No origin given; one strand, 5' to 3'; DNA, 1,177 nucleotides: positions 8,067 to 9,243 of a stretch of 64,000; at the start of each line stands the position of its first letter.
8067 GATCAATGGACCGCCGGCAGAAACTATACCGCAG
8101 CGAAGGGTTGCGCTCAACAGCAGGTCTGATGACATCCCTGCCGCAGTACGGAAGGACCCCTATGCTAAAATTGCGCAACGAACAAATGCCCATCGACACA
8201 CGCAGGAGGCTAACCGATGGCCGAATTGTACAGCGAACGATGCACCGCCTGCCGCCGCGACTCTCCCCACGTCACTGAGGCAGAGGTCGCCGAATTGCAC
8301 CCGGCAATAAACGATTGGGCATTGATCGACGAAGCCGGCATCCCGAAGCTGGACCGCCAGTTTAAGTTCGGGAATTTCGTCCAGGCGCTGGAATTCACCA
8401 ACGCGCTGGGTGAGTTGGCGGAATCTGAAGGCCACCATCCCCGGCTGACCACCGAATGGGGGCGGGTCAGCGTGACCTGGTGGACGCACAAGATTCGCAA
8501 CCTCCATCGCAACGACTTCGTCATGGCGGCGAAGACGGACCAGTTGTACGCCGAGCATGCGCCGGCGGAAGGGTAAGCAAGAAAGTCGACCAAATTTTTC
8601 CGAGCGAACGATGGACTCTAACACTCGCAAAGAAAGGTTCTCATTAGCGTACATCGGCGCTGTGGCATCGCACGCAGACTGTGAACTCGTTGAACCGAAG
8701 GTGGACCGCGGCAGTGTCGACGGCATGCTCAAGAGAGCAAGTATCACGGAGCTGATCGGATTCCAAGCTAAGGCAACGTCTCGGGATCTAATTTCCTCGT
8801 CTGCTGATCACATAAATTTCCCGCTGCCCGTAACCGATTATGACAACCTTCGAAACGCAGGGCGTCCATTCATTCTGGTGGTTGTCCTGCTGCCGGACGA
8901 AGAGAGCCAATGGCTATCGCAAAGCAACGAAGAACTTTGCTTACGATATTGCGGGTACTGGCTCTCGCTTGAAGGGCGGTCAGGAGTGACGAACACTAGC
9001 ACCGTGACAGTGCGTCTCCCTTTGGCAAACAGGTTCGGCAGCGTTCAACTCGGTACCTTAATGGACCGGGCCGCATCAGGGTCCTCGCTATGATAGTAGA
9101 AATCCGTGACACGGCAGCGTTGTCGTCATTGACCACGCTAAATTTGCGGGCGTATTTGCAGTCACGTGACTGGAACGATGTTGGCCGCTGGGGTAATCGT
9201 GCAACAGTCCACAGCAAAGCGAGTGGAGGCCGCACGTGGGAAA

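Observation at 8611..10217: Low-GC two-gene cassette: DUF4365-like PD-(D/E)xK nuclease plus a 375-aa protein with no recognisable domain (candidate uncharacterised defence / toxin-antitoxin module)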

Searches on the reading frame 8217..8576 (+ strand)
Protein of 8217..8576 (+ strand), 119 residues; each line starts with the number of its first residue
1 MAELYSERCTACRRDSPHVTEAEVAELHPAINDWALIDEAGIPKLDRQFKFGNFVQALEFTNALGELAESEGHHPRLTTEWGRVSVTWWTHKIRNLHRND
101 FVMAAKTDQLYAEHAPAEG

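Call 3: search_protein_families(library=pfam, proteins=[window:8217-8576:+], max_evalue=0.1)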
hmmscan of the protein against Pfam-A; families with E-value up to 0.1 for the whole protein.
window:8217-8576:+ (119 aa): 2 families
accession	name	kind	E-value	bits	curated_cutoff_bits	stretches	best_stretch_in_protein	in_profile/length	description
PF01329.24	Pterin_4a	-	1.5e-27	96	26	1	19-110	3-91/91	Pterin 4 alpha carbinolamine dehydratase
PF14667.12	Polysacc_synt_C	-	0.076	13.6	28.7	0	86-116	78-108/111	Polysaccharide biosynthesis C-terminal domain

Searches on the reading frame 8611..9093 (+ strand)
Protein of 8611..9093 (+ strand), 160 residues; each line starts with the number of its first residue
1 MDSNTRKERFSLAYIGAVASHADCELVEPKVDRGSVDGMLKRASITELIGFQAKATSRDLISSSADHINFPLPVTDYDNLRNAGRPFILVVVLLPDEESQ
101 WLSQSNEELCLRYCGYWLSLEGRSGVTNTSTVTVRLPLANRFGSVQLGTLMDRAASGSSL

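Call 3: search_protein_families(library=pfam, proteins=[window:8611-9093:+], max_evalue=0.1)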
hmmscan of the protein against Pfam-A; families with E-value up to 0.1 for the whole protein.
window:8611-9093:+ (160 aa): 2 families
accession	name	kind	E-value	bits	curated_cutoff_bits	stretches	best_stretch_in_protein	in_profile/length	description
PF14280.11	DUF4365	-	6.5e-16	59.1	24.3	1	8-154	1-139/139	Domain of unknown function (DUF4365)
PF21065.3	Reovirus_L2_MT1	-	0.062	13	27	0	8-48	116-158/293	Reovirus core-spike protein lambda-2 (L2), methyltransferase-1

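Call 4: search_protein_families(library=padloc, proteins=[window:8611-9093:+], max_evalue=1)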
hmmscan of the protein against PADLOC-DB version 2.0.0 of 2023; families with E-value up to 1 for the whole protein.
window:8611-9093:+ (160 aa): 26 families (the best 25 are shown)
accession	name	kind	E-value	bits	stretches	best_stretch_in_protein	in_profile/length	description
PDLC04297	PDC-M02A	-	3.6e-44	148.5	1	1-158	1-163/165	-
PDLC04278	PDC-M02A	-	1e-43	147.2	1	1-157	1-164/167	-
PDLC04291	PDC-M02A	-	5.5e-32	109.1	1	2-157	11-173/176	-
PDLC04295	PDC-M02A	-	2.6e-28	97.1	1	3-153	47-196/203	-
PDLC04276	PDC-M02A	-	7.9e-28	95.4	1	4-158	22-182/184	-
PDLC04282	PDC-M02A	-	6.7e-26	89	1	1-156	16-177/182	-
PDLC04290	PDC-M02A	-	1.1e-25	88.3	1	4-156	5-165/170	-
PDLC04273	PDC-M02A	-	4.2e-25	86.8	1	2-156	2-165/172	-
PDLC04277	PDC-M02A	-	1.2e-23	81.9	1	1-155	1-164/169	-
PDLC04287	PDC-M02A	-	2.7e-23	80.7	1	8-155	11-170/182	-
PDLC04274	PDC-M02A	-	2.3e-21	74.2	1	4-157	26-183/186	-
PDLC04292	PDC-M02A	-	2.1e-18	64.8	1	1-156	1-165/169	-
PDLC04289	PDC-M02A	-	4.8e-18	63.3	1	5-143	7-146/171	-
PDLC04275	PDC-M02A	-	5.3e-18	63.6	1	1-159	3-166/172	-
PDLC04286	PDC-M02A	-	6.8e-18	63.2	1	6-155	9-156/167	-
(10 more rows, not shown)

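Call 5: search_protein_families(library=ncbifam, proteins=[window:8611-9093:+], max_evalue=1)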
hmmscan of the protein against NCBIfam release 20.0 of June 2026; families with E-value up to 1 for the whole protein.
window:8611-9093:+ (160 aa): 0 families

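Call 25: search_solved_structures(query=window:8611-9090:+, max_evalue=10, show_alignments=2)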
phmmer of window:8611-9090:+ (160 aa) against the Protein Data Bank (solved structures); distinct sequences matched with E-value up to 10: 1.
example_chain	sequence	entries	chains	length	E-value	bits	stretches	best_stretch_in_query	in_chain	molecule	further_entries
2in5_A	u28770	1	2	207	1.4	11.9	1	71-116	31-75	Hypothetical lipoprotein ymcC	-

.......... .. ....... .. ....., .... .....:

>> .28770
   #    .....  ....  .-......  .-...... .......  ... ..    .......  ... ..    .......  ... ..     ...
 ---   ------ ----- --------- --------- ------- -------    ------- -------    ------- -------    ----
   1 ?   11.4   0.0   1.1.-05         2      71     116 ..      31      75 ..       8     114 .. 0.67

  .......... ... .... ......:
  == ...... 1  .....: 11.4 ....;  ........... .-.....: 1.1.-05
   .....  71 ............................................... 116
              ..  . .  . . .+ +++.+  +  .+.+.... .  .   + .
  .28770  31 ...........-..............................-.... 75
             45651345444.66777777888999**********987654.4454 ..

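Call 46: search_protein_families(library=phrogs, proteins=[window:8611-9090:+], max_evalue=0.01)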
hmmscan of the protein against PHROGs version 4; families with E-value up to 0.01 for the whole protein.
window:8611-9090:+ (160 aa): 1 family
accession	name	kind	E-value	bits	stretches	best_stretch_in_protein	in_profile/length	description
phrog_27905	-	unknown function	6e-15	56.4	1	6-158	7-165/167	-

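Call 66: search_solved_structures(query=A3, max_evalue=10, show_alignments=2)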
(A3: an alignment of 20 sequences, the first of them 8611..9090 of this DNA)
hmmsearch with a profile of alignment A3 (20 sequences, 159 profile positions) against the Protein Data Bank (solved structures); distinct sequences matched with E-value up to 10: 4.
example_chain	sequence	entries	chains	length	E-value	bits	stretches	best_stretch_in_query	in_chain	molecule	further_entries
5wcu_U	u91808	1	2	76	0.48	13.2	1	13-67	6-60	Histone H5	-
4qlc_U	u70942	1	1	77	0.49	13.1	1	13-67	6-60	H5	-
1hst_A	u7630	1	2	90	0.59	12.9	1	13-67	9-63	HISTONE H5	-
1az4_A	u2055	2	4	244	0.64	12.8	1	8-71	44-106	ECORV ENDONUCLEASE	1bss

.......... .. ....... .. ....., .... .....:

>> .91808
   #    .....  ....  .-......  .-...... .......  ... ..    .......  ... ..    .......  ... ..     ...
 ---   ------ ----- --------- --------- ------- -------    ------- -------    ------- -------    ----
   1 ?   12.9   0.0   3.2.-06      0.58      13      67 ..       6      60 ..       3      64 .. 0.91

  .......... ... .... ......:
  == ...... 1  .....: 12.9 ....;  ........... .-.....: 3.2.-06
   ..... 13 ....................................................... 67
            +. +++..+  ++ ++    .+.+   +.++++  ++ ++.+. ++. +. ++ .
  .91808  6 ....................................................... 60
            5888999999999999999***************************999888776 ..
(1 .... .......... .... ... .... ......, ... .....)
